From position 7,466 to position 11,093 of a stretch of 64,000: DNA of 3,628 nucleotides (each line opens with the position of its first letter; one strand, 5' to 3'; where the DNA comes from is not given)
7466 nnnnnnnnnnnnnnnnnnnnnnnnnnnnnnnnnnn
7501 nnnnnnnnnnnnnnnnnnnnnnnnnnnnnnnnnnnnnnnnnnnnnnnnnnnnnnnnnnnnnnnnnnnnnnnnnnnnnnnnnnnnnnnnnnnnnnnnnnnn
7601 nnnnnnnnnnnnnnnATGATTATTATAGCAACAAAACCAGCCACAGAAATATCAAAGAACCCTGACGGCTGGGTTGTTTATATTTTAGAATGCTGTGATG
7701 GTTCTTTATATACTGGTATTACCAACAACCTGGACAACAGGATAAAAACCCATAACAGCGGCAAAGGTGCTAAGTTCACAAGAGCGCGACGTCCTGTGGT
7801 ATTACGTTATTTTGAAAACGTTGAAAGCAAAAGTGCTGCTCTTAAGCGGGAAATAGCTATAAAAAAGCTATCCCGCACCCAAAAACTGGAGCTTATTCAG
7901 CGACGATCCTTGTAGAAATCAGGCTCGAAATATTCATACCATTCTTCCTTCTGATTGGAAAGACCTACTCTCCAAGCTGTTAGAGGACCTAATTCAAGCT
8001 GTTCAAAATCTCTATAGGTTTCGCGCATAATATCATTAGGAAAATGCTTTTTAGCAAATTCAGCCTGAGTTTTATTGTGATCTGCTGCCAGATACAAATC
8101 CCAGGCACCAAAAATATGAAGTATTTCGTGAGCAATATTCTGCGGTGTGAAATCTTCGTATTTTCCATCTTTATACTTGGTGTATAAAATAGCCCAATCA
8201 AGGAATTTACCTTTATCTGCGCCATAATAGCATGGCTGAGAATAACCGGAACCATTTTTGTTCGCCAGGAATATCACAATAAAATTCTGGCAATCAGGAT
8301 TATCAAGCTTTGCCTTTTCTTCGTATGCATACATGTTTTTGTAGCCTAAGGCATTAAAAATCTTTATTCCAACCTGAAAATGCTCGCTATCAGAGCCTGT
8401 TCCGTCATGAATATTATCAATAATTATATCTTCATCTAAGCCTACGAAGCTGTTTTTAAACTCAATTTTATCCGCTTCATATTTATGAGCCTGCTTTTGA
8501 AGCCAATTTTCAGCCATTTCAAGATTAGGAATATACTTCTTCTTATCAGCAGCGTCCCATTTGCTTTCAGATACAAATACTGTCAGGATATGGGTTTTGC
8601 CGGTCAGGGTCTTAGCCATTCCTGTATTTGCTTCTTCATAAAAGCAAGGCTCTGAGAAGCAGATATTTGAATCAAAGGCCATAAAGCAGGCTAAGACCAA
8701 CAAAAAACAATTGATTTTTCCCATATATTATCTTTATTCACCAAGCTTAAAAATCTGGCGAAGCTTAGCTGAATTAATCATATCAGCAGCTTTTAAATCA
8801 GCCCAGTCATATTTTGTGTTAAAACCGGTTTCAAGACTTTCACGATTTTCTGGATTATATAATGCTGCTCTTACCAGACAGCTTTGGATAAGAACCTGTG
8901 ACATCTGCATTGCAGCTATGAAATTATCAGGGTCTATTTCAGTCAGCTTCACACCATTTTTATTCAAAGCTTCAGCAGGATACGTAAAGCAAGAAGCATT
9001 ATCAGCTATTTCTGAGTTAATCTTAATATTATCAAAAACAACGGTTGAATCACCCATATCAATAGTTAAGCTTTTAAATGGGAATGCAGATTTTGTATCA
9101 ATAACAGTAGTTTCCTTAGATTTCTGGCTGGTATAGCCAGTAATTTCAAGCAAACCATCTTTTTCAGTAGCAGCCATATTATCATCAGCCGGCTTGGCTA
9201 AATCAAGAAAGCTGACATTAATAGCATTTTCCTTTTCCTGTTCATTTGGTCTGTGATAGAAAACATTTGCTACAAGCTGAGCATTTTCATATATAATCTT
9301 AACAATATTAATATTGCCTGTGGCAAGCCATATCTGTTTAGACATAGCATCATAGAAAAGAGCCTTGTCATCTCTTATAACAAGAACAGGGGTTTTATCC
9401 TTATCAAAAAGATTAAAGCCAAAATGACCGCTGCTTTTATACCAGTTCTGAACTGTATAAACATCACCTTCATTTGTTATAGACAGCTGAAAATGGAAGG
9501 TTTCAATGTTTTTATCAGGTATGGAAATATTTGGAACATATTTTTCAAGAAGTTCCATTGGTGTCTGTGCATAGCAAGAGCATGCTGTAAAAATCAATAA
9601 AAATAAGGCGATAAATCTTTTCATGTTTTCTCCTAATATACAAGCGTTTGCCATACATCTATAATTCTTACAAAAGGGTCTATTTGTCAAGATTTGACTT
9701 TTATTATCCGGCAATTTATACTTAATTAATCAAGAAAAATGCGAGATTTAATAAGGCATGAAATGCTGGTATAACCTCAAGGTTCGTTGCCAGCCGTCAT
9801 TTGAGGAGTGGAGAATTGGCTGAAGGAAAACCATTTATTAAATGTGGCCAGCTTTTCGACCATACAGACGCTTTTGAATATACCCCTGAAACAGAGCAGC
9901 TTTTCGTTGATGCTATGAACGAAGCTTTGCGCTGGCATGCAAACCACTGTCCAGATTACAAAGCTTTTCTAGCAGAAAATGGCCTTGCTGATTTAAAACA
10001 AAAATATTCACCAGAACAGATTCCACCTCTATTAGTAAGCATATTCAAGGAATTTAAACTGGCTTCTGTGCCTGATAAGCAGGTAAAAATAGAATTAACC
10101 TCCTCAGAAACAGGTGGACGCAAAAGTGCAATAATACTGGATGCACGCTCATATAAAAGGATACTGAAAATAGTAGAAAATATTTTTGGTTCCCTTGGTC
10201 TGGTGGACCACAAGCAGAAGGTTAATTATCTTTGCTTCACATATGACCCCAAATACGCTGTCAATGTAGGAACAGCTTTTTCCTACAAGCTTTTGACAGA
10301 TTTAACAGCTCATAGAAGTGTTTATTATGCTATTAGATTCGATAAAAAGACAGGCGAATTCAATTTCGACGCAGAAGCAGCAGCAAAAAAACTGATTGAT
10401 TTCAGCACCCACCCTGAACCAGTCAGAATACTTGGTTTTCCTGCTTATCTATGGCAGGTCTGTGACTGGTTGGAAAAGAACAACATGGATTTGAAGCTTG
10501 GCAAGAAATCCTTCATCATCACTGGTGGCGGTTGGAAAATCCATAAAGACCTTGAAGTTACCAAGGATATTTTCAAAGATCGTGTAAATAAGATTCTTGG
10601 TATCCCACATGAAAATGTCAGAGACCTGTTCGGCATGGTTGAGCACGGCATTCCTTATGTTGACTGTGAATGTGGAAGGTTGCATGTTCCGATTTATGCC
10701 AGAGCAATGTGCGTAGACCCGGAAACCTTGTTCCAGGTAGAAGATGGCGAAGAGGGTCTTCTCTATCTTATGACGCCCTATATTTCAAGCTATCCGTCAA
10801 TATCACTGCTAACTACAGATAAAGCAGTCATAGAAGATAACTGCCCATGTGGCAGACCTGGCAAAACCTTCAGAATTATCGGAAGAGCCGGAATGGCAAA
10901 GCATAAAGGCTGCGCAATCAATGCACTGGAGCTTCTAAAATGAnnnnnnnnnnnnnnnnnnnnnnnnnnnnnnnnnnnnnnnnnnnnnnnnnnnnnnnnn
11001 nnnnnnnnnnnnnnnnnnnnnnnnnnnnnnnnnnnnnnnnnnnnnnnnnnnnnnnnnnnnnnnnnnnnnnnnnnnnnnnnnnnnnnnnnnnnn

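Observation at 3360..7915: Membrane signalling/protease cluster (HAMP protein, clan-CD caspase-like protein, M50B-like intramembrane HExxH protein) immediately upstream of a GAF-adenylate cyclase and GIY-YIG gene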

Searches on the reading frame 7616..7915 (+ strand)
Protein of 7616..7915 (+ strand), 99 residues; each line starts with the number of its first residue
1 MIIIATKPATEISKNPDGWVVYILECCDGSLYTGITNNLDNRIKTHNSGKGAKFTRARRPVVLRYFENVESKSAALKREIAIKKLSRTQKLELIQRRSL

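Call 3: search_protein_families(library=pfam, proteins=[window:7616-7915:+], max_evalue=0.1)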
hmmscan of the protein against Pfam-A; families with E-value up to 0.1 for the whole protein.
window:7616-7915:+ (99 aa): 1 family
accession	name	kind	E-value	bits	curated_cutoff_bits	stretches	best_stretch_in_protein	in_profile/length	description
PF01541.30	GIY-YIG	-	3.2e-20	72.6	22.6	1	19-90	2-76/78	GIY-YIG catalytic domain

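Call 4: search_protein_families(library=ncbifam, proteins=[window:7616-7915:+], max_evalue=0.1)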
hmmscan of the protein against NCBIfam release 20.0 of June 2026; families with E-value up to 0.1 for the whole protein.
window:7616-7915:+ (99 aa): 0 families

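Call 25: search_protein_families(library=padloc, proteins=[window:7616-7915:+], max_evalue=0.01)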
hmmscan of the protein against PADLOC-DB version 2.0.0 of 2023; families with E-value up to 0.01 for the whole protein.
window:7616-7915:+ (99 aa): 0 families

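Call 56: search_protein_families(library=ncbifam, proteins=[window:7616-7915:+], max_evalue=1)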
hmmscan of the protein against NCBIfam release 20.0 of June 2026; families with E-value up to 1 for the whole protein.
window:7616-7915:+ (99 aa): 0 families

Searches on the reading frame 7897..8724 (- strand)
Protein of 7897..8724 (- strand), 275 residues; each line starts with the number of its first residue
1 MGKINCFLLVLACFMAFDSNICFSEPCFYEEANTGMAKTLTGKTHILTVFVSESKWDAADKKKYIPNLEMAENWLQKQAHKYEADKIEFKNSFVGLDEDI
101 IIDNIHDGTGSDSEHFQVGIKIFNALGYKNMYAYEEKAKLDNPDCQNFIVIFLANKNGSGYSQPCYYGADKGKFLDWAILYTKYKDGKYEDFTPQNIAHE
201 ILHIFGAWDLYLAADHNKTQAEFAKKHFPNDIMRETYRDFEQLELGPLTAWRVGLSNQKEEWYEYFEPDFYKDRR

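Call 3: search_protein_families(library=pfam, proteins=[window:7897-8724:-], max_evalue=0.1)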
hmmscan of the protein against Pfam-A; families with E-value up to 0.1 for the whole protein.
window:7897-8724:- (275 aa): 1 family
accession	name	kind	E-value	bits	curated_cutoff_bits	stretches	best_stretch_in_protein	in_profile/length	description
PF18708.6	MapZ_C2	-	0.098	13.4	27.6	0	95-153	23-81/94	MapZ extracellular C-terminal domain 2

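Call 4: search_protein_families(library=ncbifam, proteins=[window:7897-8724:-], max_evalue=0.1)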
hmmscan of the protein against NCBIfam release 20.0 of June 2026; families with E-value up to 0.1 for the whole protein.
window:7897-8724:- (275 aa): 1 family
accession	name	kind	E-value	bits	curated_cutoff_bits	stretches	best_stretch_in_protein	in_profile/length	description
NF038115.1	SVAGG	subfamily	0.017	14.2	150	0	192-217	173-196/407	SVAGG family GlyGly-CTERM protein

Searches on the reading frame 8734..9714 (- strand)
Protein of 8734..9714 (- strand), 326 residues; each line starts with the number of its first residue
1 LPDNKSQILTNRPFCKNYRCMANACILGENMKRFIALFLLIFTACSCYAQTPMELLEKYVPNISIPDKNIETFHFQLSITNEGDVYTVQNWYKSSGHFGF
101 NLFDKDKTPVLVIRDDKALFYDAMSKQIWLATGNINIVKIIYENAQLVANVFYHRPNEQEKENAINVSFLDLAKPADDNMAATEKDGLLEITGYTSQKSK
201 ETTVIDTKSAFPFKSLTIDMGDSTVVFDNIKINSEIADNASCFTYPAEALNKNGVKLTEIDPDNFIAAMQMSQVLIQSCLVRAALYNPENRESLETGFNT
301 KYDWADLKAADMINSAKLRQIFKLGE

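Call 3: search_protein_families(library=pfam, proteins=[window:8734-9714:-], max_evalue=0.1)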
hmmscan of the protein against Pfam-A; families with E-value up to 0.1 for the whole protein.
window:8734-9714:- (326 aa): 1 family
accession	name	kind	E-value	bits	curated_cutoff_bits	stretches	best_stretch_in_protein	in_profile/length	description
PF19898.4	DUF6371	-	0.0047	17.2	27.7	1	85-139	75-132/150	Domain of unknown function (DUF6371)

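Call 4: search_protein_families(library=ncbifam, proteins=[window:8734-9714:-], max_evalue=0.1)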
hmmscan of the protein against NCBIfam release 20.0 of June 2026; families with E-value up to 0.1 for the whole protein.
window:8734-9714:- (326 aa): 0 families

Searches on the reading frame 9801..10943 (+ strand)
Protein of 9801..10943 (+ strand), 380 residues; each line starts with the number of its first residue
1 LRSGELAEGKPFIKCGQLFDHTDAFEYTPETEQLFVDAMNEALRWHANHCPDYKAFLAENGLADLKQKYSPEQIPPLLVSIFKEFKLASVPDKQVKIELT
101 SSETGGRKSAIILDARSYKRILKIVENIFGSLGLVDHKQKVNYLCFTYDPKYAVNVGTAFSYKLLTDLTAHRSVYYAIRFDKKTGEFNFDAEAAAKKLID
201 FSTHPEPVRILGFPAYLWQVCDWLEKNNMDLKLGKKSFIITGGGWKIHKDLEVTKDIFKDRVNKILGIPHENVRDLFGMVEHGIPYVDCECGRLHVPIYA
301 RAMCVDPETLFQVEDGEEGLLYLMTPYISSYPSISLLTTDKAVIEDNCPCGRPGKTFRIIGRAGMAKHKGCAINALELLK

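Call 80: search_protein_families(library=pfam, proteins=[window:9801-10943:+], max_evalue=0.001)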
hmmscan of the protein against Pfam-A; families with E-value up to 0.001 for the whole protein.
window:9801-10943:+ (380 aa): 1 family
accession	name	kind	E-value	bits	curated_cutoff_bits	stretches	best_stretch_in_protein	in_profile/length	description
PF04443.18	LuxE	-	8.2e-49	166.9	24.9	1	23-373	25-384/391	Acyl-protein synthetase, LuxE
